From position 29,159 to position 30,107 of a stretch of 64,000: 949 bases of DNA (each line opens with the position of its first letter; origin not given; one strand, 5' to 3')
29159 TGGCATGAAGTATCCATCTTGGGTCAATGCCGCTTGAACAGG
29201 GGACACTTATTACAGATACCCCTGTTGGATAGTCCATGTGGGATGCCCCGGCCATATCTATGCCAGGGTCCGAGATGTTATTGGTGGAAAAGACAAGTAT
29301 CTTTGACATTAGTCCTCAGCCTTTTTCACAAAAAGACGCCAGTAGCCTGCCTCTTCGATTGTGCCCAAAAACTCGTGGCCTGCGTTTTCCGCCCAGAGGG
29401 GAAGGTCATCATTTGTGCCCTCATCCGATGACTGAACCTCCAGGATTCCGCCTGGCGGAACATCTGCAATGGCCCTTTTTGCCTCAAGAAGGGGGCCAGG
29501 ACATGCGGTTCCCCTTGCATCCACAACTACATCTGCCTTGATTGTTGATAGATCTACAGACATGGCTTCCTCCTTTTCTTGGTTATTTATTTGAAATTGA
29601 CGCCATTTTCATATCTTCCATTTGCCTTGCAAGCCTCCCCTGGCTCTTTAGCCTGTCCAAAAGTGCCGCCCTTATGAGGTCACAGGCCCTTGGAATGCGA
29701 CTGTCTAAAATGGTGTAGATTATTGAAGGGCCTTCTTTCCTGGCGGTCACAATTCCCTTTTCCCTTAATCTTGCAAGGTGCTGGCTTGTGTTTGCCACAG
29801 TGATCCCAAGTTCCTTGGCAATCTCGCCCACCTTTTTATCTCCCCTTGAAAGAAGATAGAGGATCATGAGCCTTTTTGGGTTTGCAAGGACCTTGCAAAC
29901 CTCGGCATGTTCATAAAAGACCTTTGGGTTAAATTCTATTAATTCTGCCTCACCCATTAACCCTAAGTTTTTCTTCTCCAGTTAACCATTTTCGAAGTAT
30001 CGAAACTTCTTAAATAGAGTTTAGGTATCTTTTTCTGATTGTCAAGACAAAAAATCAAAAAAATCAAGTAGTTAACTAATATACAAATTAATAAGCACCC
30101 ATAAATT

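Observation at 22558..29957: Persulfide carriers (TusA, DsrE) hard-wired into an MvhD-HdrL-HdrA-HdrC-HdrB operon headed by an ArsR regulator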

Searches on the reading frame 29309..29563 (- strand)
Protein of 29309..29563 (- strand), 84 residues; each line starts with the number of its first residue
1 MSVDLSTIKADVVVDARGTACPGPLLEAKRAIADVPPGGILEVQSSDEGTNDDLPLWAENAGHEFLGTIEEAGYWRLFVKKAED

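Call 3: search_protein_families(library=pfam, proteins=[window:29309-29563:-], max_evalue=0.01)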
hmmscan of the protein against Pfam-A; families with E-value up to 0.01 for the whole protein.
window:29309-29563:- (84 aa): 1 family
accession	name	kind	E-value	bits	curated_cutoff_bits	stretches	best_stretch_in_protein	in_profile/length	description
PF01206.22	TusA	-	5.6e-21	74.6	28.6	1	13-81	2-70/70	Sulfurtransferase TusA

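Call 4: search_protein_families(library=ncbifam, proteins=[window:29309-29563:-], max_evalue=0.01)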
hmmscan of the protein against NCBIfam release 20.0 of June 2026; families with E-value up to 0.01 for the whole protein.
window:29309-29563:- (84 aa): 4 families
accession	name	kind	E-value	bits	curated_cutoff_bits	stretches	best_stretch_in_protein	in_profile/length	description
NF001423.0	PRK00299.1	equivalog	1.6e-09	37.4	78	1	8-83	6-81/82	sulfurtransferase TusA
TIGR03527.1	selenium_YedF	equivalog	1.7e-06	28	110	1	14-83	1-70/194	sulfurtransferase-like selenium metabolism protein YedF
NF008242.0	PRK11018.1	equivalog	1.9e-06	27.4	79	1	7-80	4-77/78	sulfurtransferase-like selenium metabolism protein YedF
NF041048.1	TusA_like_YeeD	exception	2e-05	24.2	147.5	1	18-65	8-55/72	thiosulfate utilization sulfurtransferase TsuB/YeeD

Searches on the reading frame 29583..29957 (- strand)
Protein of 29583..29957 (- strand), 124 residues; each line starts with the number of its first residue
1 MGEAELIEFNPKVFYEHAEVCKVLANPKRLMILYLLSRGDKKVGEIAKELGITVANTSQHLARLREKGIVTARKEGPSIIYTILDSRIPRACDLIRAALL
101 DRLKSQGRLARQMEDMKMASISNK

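Call 3: search_protein_families(library=pfam, proteins=[window:29583-29957:-], max_evalue=0.01)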
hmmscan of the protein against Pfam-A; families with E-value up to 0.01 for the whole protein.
window:29583-29957:- (124 aa): 23 families
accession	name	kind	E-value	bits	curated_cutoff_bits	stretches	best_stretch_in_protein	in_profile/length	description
PF01022.26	HTH_5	-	1.5e-16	60.5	22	1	26-71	1-46/47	Bacterial regulatory protein, arsR family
PF12840.13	HTH_20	-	1.4e-08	35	27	1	24-71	1-49/51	Helix-turn-helix domain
PF12802.13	MarR_2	-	6.5e-08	33.1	27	1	28-74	6-54/61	MarR family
PF13412.12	HTH_24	-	1.3e-06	28.3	21.9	1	28-71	4-48/48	Winged helix-turn-helix DNA-binding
PF01978.25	TrmB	-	2e-06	28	25.6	1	33-84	15-65/68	Sugar-specific transcriptional regulator TrmB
PF09339.16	HTH_IclR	-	2.7e-05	24.3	22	1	30-71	6-49/52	IclR helix-turn-helix domain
PF01047.28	MarR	-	3.2e-05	24.2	24.6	1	28-71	4-48/59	MarR family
PF24034.1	DUF7343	-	9.5e-05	22.6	27.6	1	36-76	14-54/62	Domain of unknown function (DUF7343)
PF08281.18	Sigma70_r4_2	-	0.00017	21.6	25.7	1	31-67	17-53/54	Sigma-70, region 4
PF24409.1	wHTH-PRTase_assc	-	0.00027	21.3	27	1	30-73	1-44/83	wHTH-PRTase associated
PF13545.12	HTH_Crp_2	-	0.00032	21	27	1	45-83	27-61/70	Crp-like helix-turn-helix domain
PF25212.1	HVO_A0114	-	0.00034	20.8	27.6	1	16-78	12-74/84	HVO_A0114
PF01726.22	LexA_DNA_bind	-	0.0015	18.7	23.7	1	44-72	29-58/65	LexA DNA binding domain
PF24035.1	DUF7344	-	0.0034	18.2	27.8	0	22-50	2-30/76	Domain of unknown function (DUF7344)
PF13518.12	HTH_28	-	0.0036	17.8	25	1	29-69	3-41/52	Helix-turn-helix domain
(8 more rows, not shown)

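Call 4: search_protein_families(library=ncbifam, proteins=[window:29583-29957:-], max_evalue=0.01)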
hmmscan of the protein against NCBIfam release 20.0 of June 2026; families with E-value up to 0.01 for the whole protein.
window:29583-29957:- (124 aa): 14 families
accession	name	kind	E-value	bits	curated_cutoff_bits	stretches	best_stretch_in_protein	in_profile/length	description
NF033788.1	HTH_metalloreg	subfamily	2.9e-22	78.2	55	1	18-88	2-73/77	metalloregulator ArsR/SmtB family transcription factor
NF033789.1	repress_SdpR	subfamily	1.4e-14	53.8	100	1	21-83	2-64/79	autorepressor SdpR family transcription factor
NF047906.1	CdPbTransRegCmtR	equivalog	4e-14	52.4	150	1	20-92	14-86/104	Cd(II)/Pb(II)-sensing metalloregulatory transcriptional regulator CmtR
NF040642.1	sulf_sens_BigR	equivalog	2.7e-13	49.8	155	1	16-87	9-80/95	sulfite-sensing transcriptional repressor BigR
NF045707.1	Dbac_1936_reg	equivalog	6.8e-11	42.1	115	1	17-88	7-78/99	ArsR/SmtB-type metalloregulator TsoR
NF041413.1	ArsR_Rv2640c_fam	equivalog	6.2e-08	33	155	1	21-86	36-104/118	Rv2640c family ArsR-like transcriptional regulator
NF007528.0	PRK10141.1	subfamily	2.6e-07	30.5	97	1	19-99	8-89/117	metalloregulator ArsR/SmtB family transcription factor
TIGR01884.1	cas_HTH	subfamily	1.5e-06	27.7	60.2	1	26-75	141-191/202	CRISPR-associated CARF protein Csa3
NF052532.1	TransRegPagRBaca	equivalog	2e-06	27.8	170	1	12-92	12-92/99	transcriptional repressor PagR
NF053755.1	MsvR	equivalog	7.1e-06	25.9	220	1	17-74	3-60/236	transcriptional factor MsvR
NF053602.1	Phr_regulator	exception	0.0003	20.4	320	1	18-75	3-60/191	heat shock transcription regulator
TIGR02937.1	sigma70-ECF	superfamily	0.00044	19.9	42.9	1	26-67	119-160/165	sigma-70 family RNA polymerase sigma factor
NF041396.1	TranRegLrp_Halo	equivalog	0.00092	19.1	190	1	31-81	10-58/149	HTH-type transcriptional regulator Lrp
NF053606.1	Sta1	subfamily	0.00096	19.2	80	1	32-75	26-69/100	Sta1 family transcriptional regulator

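Call 36: search_solved_structures(query=window:29583-29957:-, max_evalue=0.000001, show_alignments=5)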
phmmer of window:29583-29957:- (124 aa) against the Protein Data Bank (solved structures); distinct sequences matched with E-value up to 0.000001: 22.
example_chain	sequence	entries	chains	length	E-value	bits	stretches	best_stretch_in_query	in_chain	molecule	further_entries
6jmi_A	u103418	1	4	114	1.8e-12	50.4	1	14-105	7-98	Uncharacterized HTH-type transcriptional regulator Rv0081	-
13ct_A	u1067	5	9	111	1.1e-11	47.8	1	19-93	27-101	Transcriptional regulator, ArsR family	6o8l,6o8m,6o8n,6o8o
6o8k_A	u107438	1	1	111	1.1e-11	47.8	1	19-93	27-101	Transcriptional regulator, ArsR family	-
3cuo_A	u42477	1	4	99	1.7e-11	47.2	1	17-88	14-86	Uncharacterized HTH-type transcriptional regulator ygaV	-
3jth_A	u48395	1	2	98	2e-11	47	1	20-95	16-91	Transcription activator HlyU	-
5znx_A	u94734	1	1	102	2.2e-11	46.9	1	20-95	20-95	Transcriptional activator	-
4k2e_A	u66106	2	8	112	4.6e-11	45.9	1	20-96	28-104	Transcriptional activator HlyU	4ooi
1r22_A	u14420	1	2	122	1.2e-10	44.6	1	5-88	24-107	Transcriptional repressor smtB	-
1r1t_A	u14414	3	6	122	3.3e-10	43.1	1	5-88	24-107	Transcriptional repressor smtB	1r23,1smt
2jsc_A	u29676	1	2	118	7.2e-10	42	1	19-98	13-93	Transcriptional regulator Rv1994c/MT2050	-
2kko_A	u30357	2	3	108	7.9e-10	41.9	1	16-99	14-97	POSSIBLE TRANSCRIPTIONAL REGULATORY PROTEIN (POSSIBLY ARSR-FAMILY) | Possible transcriptional regulatory arsR-family protein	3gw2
3pqj_A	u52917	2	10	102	1e-09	41.5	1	15-91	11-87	Biofilm growth-associated repressor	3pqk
4omy_A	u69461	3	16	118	1.2e-09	41.4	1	21-86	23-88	NolR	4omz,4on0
1u2w_A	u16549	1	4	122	1.8e-09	40.8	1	18-91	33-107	Cadmium efflux system accessory protein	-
3f72_A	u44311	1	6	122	1.4e-08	37.9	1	18-88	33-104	Cadmium efflux system accessory protein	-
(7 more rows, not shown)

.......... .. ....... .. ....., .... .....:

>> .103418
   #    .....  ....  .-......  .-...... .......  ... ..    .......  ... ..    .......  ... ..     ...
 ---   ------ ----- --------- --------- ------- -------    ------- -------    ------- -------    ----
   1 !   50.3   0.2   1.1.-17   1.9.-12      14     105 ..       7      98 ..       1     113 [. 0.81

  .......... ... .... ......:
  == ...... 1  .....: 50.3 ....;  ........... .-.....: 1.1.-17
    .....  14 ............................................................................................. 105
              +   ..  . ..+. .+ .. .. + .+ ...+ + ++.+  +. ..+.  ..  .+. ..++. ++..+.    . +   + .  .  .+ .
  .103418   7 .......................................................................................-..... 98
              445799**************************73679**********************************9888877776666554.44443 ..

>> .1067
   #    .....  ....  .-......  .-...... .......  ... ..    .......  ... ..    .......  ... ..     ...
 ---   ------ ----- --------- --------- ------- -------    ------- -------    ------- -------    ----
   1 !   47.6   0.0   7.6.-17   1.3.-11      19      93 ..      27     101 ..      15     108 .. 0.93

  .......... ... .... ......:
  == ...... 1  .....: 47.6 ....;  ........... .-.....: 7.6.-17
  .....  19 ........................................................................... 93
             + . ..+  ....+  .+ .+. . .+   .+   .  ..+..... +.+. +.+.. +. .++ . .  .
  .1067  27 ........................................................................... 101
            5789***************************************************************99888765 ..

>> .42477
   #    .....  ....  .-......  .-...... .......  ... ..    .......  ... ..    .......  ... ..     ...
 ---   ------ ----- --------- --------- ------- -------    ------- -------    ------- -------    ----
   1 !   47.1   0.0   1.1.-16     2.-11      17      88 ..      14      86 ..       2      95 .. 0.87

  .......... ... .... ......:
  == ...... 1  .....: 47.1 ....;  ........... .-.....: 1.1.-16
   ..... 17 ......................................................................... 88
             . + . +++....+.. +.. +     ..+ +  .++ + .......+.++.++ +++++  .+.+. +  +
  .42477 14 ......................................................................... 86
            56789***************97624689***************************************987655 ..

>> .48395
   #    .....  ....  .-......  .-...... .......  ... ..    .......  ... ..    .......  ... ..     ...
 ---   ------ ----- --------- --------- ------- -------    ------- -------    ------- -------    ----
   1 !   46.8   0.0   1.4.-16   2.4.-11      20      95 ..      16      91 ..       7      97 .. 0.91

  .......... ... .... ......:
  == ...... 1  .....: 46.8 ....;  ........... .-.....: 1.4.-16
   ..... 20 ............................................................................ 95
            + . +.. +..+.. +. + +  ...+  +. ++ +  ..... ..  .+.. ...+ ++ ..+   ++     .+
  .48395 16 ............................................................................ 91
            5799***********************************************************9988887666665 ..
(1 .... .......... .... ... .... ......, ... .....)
